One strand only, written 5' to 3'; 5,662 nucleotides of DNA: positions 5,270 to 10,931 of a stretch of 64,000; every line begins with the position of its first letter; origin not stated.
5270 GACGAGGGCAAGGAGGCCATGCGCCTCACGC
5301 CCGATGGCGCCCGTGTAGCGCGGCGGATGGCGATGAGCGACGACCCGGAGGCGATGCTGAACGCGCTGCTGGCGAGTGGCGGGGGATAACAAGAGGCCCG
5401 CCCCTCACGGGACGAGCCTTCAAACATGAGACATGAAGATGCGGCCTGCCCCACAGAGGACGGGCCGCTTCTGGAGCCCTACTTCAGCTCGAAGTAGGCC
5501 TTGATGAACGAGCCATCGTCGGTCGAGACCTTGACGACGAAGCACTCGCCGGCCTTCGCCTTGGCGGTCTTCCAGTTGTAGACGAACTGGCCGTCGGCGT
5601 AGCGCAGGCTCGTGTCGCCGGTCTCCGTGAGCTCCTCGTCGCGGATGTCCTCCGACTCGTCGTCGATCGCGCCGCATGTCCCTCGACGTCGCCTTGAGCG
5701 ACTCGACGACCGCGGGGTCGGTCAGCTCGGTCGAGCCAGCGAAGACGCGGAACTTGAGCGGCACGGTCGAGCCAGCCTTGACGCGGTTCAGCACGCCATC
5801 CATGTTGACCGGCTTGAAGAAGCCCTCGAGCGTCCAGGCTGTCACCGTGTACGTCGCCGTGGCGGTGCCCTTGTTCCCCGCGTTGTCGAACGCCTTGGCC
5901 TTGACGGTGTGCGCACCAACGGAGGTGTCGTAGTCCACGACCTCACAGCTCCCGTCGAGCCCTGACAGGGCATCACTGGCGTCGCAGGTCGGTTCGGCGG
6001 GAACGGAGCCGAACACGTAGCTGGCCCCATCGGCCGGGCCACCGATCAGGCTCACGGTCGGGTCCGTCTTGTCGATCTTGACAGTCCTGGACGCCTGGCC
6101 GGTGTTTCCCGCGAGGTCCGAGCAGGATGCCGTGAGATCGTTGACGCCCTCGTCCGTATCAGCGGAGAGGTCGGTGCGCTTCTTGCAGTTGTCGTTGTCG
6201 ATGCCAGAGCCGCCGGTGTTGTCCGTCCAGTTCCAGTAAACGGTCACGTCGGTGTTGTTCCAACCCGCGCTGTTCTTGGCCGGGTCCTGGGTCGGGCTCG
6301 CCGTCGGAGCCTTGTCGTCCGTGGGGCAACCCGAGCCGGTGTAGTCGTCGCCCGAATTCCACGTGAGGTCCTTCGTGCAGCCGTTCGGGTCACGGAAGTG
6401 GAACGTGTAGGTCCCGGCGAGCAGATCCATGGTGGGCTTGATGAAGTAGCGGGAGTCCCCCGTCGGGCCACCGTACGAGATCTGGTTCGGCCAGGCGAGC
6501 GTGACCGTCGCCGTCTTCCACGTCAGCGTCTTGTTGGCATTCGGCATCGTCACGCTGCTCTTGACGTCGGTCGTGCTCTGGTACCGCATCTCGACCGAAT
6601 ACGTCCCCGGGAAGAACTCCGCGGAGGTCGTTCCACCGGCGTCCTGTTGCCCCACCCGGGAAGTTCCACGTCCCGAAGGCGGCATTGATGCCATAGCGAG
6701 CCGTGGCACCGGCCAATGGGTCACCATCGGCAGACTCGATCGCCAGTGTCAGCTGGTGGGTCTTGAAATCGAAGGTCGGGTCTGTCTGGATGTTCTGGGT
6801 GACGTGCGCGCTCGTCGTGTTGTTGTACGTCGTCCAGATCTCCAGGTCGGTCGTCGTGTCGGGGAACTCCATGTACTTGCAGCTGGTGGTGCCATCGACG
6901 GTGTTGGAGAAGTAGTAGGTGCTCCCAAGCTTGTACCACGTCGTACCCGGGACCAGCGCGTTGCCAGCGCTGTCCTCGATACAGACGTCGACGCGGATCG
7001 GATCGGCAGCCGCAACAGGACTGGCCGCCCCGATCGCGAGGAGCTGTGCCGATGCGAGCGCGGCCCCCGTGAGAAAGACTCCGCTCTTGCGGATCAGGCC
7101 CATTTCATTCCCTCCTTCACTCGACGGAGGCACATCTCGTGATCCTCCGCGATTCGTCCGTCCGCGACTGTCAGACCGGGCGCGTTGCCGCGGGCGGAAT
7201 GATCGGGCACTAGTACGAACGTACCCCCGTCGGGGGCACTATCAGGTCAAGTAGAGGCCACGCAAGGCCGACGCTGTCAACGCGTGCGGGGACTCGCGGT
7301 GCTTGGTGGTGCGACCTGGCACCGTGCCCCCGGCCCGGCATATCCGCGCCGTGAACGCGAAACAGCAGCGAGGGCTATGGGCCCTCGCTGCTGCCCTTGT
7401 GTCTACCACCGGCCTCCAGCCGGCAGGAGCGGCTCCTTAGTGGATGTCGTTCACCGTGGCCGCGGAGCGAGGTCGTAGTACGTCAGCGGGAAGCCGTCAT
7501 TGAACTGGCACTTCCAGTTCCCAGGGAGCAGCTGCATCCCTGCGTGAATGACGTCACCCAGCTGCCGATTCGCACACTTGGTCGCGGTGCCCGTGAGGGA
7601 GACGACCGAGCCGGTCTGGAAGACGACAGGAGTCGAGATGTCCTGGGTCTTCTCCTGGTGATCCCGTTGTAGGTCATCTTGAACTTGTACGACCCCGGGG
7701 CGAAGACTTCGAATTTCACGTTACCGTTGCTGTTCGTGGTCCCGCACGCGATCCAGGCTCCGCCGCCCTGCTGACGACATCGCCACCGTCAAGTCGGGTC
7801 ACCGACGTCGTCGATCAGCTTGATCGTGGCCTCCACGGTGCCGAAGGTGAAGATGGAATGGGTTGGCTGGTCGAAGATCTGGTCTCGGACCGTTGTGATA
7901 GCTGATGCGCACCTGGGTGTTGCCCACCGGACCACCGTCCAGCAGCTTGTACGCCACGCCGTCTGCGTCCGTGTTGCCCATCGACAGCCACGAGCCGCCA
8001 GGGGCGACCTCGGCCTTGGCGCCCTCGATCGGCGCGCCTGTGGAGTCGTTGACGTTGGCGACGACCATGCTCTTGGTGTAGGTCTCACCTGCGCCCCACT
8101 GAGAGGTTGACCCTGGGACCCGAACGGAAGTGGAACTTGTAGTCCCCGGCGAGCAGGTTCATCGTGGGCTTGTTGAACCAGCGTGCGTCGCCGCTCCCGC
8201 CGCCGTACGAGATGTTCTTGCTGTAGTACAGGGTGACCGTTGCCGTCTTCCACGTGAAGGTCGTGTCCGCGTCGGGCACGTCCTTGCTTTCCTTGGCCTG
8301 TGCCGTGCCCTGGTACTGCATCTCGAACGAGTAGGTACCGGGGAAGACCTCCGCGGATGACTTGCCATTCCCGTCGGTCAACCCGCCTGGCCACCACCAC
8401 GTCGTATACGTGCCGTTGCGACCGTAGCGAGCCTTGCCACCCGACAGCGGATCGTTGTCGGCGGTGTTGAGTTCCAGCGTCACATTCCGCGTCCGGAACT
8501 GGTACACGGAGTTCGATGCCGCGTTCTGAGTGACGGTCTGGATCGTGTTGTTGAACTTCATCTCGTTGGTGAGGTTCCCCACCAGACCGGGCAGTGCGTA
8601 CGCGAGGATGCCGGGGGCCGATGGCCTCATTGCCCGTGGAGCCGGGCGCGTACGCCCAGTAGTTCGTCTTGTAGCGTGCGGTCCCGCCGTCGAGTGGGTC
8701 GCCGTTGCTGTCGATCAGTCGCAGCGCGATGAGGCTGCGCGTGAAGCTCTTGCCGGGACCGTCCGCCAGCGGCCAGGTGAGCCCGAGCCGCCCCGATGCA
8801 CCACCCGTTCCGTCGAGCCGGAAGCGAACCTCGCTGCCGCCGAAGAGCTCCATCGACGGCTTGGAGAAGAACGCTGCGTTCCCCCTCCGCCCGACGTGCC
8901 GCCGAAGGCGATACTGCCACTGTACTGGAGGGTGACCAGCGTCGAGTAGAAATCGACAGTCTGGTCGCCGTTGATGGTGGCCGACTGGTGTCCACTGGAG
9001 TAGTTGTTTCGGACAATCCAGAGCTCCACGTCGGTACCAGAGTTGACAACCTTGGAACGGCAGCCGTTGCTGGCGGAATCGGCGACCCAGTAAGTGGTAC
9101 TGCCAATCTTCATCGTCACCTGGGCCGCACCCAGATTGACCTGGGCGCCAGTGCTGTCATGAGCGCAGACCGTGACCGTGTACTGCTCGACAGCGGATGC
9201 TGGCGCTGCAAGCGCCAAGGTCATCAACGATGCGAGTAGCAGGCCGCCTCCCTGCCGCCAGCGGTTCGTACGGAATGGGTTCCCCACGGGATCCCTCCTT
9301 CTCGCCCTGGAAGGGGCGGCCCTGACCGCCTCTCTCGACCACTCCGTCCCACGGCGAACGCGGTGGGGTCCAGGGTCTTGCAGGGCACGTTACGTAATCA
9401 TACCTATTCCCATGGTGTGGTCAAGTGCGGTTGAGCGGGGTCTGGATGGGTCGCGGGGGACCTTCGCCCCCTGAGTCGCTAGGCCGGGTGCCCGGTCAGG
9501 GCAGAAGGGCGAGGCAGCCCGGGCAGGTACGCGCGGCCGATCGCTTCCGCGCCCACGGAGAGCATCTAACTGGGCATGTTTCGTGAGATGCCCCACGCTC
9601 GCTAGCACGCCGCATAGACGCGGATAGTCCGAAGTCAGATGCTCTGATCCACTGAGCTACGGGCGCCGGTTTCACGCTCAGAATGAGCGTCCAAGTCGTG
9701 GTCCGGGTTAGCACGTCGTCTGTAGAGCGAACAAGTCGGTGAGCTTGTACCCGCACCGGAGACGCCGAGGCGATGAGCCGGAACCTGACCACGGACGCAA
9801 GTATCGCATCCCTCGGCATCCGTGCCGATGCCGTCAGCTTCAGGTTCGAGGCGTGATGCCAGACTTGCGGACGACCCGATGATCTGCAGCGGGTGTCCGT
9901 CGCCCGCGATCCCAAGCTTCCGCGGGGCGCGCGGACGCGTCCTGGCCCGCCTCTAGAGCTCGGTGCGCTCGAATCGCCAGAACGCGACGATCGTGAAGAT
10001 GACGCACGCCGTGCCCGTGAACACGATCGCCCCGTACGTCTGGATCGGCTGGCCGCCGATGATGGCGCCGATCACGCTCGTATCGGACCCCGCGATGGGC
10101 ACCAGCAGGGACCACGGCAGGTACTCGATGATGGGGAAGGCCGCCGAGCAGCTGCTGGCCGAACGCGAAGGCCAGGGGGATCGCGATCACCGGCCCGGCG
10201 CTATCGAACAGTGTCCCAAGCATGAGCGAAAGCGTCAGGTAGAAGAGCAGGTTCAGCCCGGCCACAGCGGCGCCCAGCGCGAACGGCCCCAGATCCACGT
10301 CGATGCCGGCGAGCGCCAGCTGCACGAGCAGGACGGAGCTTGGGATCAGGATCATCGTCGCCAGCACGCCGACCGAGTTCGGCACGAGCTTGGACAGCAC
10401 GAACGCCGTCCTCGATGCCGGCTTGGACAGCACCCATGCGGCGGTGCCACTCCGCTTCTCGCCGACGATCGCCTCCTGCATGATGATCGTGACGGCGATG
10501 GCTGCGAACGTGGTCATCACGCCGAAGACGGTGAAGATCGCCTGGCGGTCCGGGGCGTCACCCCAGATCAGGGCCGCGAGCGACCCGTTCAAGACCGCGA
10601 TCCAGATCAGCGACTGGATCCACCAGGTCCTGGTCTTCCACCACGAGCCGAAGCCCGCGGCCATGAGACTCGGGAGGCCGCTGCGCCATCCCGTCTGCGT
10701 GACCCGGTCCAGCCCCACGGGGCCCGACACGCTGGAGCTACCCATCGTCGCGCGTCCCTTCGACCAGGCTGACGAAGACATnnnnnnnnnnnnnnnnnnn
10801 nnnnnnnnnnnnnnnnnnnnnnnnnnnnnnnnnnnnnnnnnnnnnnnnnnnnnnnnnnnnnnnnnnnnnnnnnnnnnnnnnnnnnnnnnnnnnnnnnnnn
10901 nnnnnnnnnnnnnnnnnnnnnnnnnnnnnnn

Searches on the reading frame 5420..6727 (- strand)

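Call 68: search_protein_families(library=pfam, proteins=[window:5420-6727:-], max_evalue=0.001)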
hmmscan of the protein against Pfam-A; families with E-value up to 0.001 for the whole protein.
window:5420-6727:- (435 aa): 1 family
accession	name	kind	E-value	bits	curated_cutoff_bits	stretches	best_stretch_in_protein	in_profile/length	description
PF19077.6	Big_13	-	5.6e-05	24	27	0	158-219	38-101/102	Bacterial Ig-like domain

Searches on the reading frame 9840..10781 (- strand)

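Call 68: search_protein_families(library=pfam, proteins=[window:9840-10781:-], max_evalue=0.001)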
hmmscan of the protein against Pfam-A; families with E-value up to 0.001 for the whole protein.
window:9840-10781:- (313 aa): 3 families
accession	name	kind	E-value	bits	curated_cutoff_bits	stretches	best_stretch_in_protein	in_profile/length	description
PF12679.13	ABC2_membrane_2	-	1.5e-09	38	27.2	1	88-206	73-192/283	ABC-2 family transporter protein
PF12698.13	ABC2_membrane_3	-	4.2e-07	29.8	31.6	1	82-206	162-277/347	ABC-2 family transporter protein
PF01061.29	ABC2_membrane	-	0.00025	21.1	26.9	1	44-214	11-178/211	ABC-2 type transporter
